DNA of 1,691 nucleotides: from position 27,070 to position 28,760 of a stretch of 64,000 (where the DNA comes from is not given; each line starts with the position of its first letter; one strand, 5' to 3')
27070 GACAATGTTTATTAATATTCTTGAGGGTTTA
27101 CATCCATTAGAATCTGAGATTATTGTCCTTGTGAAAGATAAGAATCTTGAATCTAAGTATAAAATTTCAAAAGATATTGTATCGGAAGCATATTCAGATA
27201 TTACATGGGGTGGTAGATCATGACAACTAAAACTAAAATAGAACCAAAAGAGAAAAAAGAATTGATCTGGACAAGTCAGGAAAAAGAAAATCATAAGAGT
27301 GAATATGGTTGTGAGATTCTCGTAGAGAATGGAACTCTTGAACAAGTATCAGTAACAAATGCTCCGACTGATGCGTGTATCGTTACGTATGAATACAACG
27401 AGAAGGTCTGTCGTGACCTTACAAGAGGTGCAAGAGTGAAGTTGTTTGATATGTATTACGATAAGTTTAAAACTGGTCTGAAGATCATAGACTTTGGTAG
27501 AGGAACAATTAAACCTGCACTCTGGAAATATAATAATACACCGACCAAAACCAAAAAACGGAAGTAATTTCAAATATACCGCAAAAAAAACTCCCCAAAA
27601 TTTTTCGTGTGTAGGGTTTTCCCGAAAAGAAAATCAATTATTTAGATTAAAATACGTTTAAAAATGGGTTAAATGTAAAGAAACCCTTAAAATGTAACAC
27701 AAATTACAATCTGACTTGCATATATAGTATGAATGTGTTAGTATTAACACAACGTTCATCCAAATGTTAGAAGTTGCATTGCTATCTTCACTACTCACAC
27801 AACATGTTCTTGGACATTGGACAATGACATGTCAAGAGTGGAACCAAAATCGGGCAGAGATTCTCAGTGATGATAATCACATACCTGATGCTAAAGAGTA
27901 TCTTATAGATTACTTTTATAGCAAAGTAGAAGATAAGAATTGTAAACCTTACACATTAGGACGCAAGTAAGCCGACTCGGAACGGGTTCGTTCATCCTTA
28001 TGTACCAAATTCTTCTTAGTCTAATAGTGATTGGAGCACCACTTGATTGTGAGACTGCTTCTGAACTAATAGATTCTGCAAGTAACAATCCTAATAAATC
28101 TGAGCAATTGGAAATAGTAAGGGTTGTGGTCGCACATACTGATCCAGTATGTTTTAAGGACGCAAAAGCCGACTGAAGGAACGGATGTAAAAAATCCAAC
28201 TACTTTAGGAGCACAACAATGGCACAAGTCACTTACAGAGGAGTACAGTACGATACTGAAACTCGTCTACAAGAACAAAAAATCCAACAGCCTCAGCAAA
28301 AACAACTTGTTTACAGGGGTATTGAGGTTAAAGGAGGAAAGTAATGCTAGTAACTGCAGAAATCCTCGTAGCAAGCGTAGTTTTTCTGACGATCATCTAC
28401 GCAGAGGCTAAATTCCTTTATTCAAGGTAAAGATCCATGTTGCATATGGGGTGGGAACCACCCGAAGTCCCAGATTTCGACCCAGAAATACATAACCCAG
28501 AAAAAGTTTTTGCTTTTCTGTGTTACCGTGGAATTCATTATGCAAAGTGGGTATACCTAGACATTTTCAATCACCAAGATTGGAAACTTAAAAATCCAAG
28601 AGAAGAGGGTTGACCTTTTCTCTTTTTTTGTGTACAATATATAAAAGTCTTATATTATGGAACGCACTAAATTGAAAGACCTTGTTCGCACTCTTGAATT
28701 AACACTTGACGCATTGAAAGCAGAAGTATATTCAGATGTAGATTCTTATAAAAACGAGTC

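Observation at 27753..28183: Two tandem glutamine-riboswitch-like aptamers, each with a whole ORF inside its P2 loop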

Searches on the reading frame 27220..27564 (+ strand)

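Call 25: search_protein_families(library=pfam, proteins=[window:27220-27564:+], max_evalue=1)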
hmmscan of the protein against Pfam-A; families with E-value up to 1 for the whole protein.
window:27220-27564:+ (115 aa): 0 families

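Call 26: search_protein_families(library=phrogs, proteins=[window:27220-27564:+], max_evalue=0.01)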
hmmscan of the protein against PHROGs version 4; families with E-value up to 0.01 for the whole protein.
window:27220-27564:+ (115 aa): 1 family
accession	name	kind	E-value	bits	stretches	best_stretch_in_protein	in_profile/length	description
phrog_485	-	unknown function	3.5e-20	72.9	1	27-113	2-89/89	-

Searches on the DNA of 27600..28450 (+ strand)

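Call 4: search_rna_families(source=window, start=27650, end=28450, threshold=evalue, max_evalue=10, show_alignments=8)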
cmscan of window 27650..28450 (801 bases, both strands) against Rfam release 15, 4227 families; matches with E-value up to 10: 7.
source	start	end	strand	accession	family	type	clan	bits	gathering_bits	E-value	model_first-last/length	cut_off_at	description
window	27860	27941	+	RF01279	snoR53Y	Gene; snRNA; snoRNA; CD-box;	CL00080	21.8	43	0.27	1-76/76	no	Small nucleolar RNA snoR53Y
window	27862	27931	+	RF01600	snoR25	Gene; snRNA; snoRNA; CD-box;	-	18.4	50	8.2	1-70/70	no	small nucleolar RNA snoR25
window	27776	27873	+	RF00142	snoZ118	Gene; snRNA; snoRNA; CD-box;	-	18.3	48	2.6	1-108/108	no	Small nucleolar RNA Z118/Z121/Z120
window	27784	27850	-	RF02017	mir-1912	Gene; miRNA;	-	17.1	72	0.88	1-77/77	no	mir-1912 microRNA precursor family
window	27819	27892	+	RF02407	snoR122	Gene; snRNA; snoRNA; CD-box;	-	15.9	36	8.4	1-74/74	no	Small nucleolar RNA snoR122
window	27860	27900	+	RF01646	ceN63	Gene; snRNA; snoRNA; CD-box;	-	15.3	65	5.6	1-69/69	no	Caenorhabditis snoRNA ceN63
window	28330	28391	+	RF00571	SNORD65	Gene; snRNA; snoRNA; CD-box;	CL00057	13.4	41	5.8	1-73/73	no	Small nucleolar RNA SNORD65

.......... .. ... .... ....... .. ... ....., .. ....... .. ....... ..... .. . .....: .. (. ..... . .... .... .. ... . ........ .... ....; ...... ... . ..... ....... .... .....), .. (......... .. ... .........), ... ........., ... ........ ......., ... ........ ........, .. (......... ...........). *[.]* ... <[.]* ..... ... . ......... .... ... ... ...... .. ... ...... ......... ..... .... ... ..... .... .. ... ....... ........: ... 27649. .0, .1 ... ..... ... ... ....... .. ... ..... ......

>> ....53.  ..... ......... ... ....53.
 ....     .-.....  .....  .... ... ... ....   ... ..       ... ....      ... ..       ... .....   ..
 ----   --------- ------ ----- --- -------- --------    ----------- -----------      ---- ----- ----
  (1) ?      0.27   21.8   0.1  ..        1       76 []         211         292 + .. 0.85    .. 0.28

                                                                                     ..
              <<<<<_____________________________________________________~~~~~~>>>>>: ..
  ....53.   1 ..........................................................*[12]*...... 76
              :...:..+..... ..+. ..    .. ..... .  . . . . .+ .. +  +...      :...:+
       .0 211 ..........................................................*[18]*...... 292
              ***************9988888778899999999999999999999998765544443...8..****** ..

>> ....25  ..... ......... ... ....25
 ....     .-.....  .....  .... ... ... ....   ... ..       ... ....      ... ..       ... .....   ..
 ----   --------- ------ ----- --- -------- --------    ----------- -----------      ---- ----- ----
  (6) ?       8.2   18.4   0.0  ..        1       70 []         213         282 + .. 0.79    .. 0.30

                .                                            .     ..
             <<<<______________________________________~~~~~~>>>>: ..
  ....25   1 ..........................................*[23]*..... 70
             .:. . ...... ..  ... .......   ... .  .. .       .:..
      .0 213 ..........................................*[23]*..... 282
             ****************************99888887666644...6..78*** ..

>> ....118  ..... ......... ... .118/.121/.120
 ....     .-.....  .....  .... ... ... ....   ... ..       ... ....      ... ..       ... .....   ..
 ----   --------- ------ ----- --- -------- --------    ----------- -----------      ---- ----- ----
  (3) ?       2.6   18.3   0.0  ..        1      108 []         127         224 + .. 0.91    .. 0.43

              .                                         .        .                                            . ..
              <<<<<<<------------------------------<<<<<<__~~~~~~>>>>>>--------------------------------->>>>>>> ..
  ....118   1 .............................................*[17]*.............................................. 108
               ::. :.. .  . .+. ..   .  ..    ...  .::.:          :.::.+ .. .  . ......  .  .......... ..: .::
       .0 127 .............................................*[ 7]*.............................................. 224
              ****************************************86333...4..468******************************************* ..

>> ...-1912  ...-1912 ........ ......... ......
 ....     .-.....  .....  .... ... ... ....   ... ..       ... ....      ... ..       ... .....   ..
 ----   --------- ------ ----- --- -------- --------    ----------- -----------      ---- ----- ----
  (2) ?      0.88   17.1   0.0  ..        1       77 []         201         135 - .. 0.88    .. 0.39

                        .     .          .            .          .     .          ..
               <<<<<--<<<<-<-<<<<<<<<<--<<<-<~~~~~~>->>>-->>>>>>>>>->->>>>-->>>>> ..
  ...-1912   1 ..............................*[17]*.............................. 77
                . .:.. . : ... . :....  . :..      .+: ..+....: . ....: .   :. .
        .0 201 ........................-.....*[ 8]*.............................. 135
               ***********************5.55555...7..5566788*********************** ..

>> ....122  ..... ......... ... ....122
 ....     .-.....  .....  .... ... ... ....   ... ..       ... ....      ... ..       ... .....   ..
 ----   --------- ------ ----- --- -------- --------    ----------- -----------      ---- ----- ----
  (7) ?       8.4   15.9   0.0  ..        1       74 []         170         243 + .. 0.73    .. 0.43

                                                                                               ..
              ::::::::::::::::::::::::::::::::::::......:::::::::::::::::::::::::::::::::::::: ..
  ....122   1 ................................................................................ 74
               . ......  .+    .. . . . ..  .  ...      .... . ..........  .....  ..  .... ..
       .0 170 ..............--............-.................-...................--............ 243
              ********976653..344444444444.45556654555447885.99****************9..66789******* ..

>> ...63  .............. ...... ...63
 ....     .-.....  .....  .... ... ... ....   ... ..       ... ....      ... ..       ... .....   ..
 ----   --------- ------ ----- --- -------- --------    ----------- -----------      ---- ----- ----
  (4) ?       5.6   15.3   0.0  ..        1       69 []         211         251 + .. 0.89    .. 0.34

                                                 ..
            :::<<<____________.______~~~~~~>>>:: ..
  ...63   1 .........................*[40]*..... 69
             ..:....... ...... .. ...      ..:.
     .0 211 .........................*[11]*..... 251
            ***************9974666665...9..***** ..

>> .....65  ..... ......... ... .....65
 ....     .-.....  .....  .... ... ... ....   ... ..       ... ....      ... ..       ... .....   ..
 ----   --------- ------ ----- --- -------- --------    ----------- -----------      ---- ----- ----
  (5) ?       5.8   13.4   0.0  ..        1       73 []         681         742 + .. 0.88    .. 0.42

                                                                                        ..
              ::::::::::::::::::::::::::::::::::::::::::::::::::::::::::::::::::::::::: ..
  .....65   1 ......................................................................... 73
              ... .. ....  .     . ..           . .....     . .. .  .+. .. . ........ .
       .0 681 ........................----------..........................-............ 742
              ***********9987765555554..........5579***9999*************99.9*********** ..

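Call 5: search_dna_similar(query=window:27600-28450:+, collection=phages, mode=distant, max_rows=40)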
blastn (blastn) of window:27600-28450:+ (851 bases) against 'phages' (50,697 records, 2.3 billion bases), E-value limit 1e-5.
Records with a match: 105; places in all: 105; records where one place covers at least 80% of the query: 0.
Best place of each record, by identity: 80-90% 64; 60-80% 41.
By first word of the organism name: Synechococcus 63; Prochlorococcus 20; Cyanophage 14; Marine 8.
By host as written in the record: - 58; Prochlorococcus sp. MED4 4; Prochlorococcus sp. NATL1A 4; Synechococcus sp. WH8109 4; Prochlorococcus NATL2A 3; Prochlorococcus marinus NATL2A 3; Parasynechococcus marenigrum WH 8102 3; Synechococcus sp. WH 7803 3; and 12 more.
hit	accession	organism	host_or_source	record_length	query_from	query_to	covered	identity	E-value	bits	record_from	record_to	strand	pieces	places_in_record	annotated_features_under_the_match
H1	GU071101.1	Prochlorococcus phage P-HM1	Prochlorococcus sp. MED4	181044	90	657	67%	76.9%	5e-112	410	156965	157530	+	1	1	hypothetical protein (x3) | purM: phosphoribosylaminoimidazole synthetase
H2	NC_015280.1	Prochlorococcus phage P-HM1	Prochlorococcus sp. MED4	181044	90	657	67%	76.9%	5e-112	410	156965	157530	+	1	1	hypothetical protein (x3) | purM: ferredoxin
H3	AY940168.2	Prochlorococcus phage P-SSM4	Prochlorococcus sp. NATL2A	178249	154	806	59%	78.3%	4e-68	383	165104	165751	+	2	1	hypothetical protein (x3)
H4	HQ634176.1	Cyanophage P-RSM3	Prochlorococcus NATL2A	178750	154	806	59%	78.3%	4e-68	383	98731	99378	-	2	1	hypothetical protein (x2)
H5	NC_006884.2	Prochlorococcus phage P-SSM4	Prochlorococcus sp. NATL2A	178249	154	806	59%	78.3%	4e-68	383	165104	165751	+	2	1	hypothetical protein (x3)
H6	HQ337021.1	Prochlorococcus phage P-SSM3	Prochlorococcus marinus NATL2A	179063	154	806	59%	77.5%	4e-68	383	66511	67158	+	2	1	hypothetical protein (x3)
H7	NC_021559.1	Prochlorococcus phage P-SSM3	Prochlorococcus marinus NATL2A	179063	154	806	59%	77.5%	4e-68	383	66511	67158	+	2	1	hypothetical protein (x3)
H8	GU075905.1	Prochlorococcus phage P-HM2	Prochlorococcus sp. MED4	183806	216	657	52%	81.9%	2e-116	425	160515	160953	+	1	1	hypothetical protein (x3)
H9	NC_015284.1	Prochlorococcus phage P-HM2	Prochlorococcus sp. MED4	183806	216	657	52%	81.9%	2e-116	425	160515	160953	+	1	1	hypothetical protein (x3)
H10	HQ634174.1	Prochlorococcus phage MED4-213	Prochlorococcus MED4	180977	216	657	52%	81.3%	1e-112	412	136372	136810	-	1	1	hypothetical protein (x2)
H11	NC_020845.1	Prochlorococcus phage MED4-213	Prochlorococcus MED4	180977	216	657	52%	81.3%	1e-112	412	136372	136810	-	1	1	hypothetical protein (x2)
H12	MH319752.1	Marine virus AG-345-F15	single cell amplified by WGA-X; seawater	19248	93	691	54%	69.4%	1e-11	146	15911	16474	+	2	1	record has no annotation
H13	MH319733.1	Marine virus AG-345-E02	single cell amplified by WGA-X; seawater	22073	93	668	52%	69.2%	3e-12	155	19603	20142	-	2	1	record has no annotation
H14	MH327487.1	Marine virus AG-341-P01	single cell amplified by WGA-X; seawater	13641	90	667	49%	70.6%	4e-18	183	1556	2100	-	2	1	record has no annotation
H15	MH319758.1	Marine virus AG-345-O18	single cell amplified by WGA-X; seawater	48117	90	667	49%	70.1%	2e-16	173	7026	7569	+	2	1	record has no annotation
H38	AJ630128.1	Synechococcus phage S-PM2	Synechococcus sp. SynWH7803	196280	561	663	12%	73.8%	9e-7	62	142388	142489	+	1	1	Hypothetical-Protein | belonging to T4-LIKE GC: 872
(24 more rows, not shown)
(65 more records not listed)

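Call 6: get_annotated_region(hit=H1, flank=600)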
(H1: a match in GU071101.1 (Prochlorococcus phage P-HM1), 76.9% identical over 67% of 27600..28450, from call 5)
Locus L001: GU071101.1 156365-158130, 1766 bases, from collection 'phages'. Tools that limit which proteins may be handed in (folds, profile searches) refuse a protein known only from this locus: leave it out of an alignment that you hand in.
description: Prochlorococcus phage P-HM1, complete genome.
organism: Prochlorococcus phage P-HM1 (NCBI taxid 445700)
taxonomy: Viruses; Duplodnaviria; Heunggongvirae; Uroviricota; Caudoviricetes; Eurybiavirus; Eurybiavirus PHM2
host: Prochlorococcus sp. MED4; source: -; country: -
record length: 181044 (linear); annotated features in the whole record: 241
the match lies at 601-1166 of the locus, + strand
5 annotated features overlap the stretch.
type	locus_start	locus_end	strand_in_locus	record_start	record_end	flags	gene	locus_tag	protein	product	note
CDS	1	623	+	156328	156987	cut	purM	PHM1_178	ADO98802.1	phosphoribosylaminoimidazole synthetase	T4-LIKE GC: 171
CDS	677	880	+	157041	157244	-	-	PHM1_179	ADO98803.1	hypothetical protein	T4-LIKE GC: 429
CDS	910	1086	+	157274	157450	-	-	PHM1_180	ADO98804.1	hypothetical protein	T4-LIKE GC: 541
CDS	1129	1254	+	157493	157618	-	-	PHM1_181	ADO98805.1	hypothetical protein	T4-LIKE GC: 542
CDS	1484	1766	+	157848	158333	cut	-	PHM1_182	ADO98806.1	NAD synthetase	T4-LIKE GC: 213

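Call 7: get_annotated_region(hit=H3, flank=600)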
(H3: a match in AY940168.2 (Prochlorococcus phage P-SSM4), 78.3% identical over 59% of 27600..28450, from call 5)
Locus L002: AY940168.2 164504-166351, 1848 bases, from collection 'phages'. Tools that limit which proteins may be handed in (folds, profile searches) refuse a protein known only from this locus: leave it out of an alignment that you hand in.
description: Prochlorococcus phage P-SSM4, complete genome.
organism: Prochlorococcus phage P-SSM4 (NCBI taxid 268747)
taxonomy: Viruses; Duplodnaviria; Heunggongvirae; Uroviricota; Caudoviricetes; Kyanoviridae; Ronodorvirus; Ronodorvirus ssm4
host: Prochlorococcus sp. NATL2A; source: -; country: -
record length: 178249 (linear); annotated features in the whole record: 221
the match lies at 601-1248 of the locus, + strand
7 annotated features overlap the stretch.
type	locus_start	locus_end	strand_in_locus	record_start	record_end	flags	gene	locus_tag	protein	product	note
CDS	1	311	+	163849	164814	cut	pstS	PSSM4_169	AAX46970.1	phosphate transporter subunit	T4-GC: 243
CDS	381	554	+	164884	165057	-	-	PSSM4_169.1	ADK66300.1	hypothetical protein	T4-GC: 428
CDS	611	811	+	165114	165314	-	-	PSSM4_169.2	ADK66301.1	hypothetical protein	T4-GC: 429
CDS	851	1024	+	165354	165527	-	-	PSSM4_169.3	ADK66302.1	hypothetical protein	T4-GC: 430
CDS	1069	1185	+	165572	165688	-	-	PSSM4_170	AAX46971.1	hypothetical protein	T4-GC: 431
CDS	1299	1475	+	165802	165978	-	-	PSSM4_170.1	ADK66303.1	hypothetical protein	T4-GC: 432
CDS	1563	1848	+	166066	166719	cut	talC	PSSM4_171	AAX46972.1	transaldolase-like protein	T4-GC: 239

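Call 8: get_annotated_region(hit=H8, flank=600)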
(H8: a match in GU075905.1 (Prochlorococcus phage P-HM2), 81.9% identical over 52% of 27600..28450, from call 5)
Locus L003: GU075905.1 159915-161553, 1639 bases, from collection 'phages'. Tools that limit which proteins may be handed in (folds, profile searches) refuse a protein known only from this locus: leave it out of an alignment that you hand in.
description: Prochlorococcus phage P-HM2, complete genome.
organism: Prochlorococcus phage P-HM2 (NCBI taxid 445696)
taxonomy: Viruses; Duplodnaviria; Heunggongvirae; Uroviricota; Caudoviricetes; Eurybiavirus; Eurybiavirus PHM2
host: Prochlorococcus sp. MED4; source: -; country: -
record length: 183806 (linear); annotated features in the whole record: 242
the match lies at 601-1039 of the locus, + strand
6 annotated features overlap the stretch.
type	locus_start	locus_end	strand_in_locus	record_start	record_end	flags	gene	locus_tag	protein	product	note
CDS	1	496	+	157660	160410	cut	-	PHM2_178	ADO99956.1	glycine dehydrogenase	T4-LIKE GC: 540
CDS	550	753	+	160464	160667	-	-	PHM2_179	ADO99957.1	hypothetical protein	T4-LIKE GC: 429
CDS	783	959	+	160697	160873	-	-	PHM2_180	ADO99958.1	hypothetical protein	T4-LIKE GC: 541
CDS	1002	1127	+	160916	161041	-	-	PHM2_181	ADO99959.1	hypothetical protein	T4-LIKE GC: 542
CDS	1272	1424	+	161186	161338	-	-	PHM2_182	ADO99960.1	hypothetical protein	T4-LIKE GC: 590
CDS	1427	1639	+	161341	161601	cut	-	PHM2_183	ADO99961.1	hypothetical protein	T4-LIKE GC: 591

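Call 9: get_annotated_region(hit=H38, flank=600)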
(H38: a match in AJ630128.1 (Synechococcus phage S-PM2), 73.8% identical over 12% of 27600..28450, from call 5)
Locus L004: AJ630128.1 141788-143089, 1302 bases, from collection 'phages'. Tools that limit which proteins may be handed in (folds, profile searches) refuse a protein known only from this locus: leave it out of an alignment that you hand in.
description: Bacteriophage S-PM2 complete genome.
organism: Synechococcus phage S-PM2 (NCBI taxid 238854)
taxonomy: Viruses; Duplodnaviria; Heunggongvirae; Uroviricota; Caudoviricetes; Kyanoviridae; Nodensvirus; Nodensvirus spm2
host: Synechococcus sp. SynWH7803; source: sea water; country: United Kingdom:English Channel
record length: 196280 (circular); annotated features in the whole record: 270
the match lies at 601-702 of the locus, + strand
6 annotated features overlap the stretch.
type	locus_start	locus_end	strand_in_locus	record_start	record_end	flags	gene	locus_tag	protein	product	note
CDS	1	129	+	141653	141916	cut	-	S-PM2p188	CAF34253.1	Hypothetical-Protein | belonging to T4-LIKE GC: 871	T4-LIKE GC: 871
CDS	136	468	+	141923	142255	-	SpeD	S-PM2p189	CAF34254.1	SpeD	T4-LIKE GC: 411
CDS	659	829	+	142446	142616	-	-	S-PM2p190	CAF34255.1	Hypothetical-Protein | belonging to T4-LIKE GC: 872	T4-LIKE GC: 872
CDS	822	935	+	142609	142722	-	-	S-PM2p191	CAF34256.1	Hypothetical-Protein | belonging to T4-LIKE GC: 873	T4-LIKE GC: 873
CDS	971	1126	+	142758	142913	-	-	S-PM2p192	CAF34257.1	Hypothetical-Protein | belonging to T4-LIKE GC: 874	T4-LIKE GC: 874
CDS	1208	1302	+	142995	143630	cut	Td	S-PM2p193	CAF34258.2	Td thymidylate synthetase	T4-LIKE GC: 318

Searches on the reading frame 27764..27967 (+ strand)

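Call 25: search_protein_families(library=pfam, proteins=[window:27764-27967:+], max_evalue=1)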
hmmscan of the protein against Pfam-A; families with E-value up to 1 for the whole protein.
window:27764-27967:+ (68 aa): 0 families

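Call 26: search_protein_families(library=phrogs, proteins=[window:27764-27967:+], max_evalue=0.01)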
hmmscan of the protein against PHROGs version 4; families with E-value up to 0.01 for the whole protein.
window:27764-27967:+ (68 aa): 1 family
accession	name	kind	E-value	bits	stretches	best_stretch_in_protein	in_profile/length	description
phrog_6471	-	unknown function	3.7e-26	92.1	1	1-64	1-65/66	-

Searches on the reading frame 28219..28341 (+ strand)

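Call 25: search_protein_families(library=pfam, proteins=[window:28219-28341:+], max_evalue=1)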
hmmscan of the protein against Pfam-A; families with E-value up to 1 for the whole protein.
window:28219-28341:+ (41 aa): 1 family
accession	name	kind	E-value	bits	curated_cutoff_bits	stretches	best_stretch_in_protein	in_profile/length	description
PF14105.11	DUF4278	-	1.7e-05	25.5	25.3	1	5-35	27-55/57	Domain of unknown function (DUF4278)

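Call 26: search_protein_families(library=phrogs, proteins=[window:28219-28341:+], max_evalue=0.01)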
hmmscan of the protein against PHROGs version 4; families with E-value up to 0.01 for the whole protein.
window:28219-28341:+ (41 aa): 2 families
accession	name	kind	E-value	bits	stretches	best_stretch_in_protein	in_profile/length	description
phrog_5049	-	unknown function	4.8e-15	56.1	1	1-38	1-40/47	-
phrog_545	-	unknown function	0.00068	20.5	1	4-36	25-52/55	-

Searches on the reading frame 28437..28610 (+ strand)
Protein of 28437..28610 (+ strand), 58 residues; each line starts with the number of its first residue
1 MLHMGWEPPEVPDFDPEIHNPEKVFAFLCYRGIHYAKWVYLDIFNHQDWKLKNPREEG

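Call 25: search_protein_families(library=pfam, proteins=[window:28437-28610:+], max_evalue=1)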
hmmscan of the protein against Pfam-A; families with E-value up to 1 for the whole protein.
window:28437-28610:+ (58 aa): 0 families

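Call 26: search_protein_families(library=phrogs, proteins=[window:28437-28610:+], max_evalue=0.01)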
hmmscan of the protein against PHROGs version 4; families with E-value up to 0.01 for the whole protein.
window:28437-28610:+ (58 aa): 1 family
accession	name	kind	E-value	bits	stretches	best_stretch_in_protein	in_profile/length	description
phrog_6192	-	unknown function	1.4e-27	95.9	1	1-52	1-52/53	-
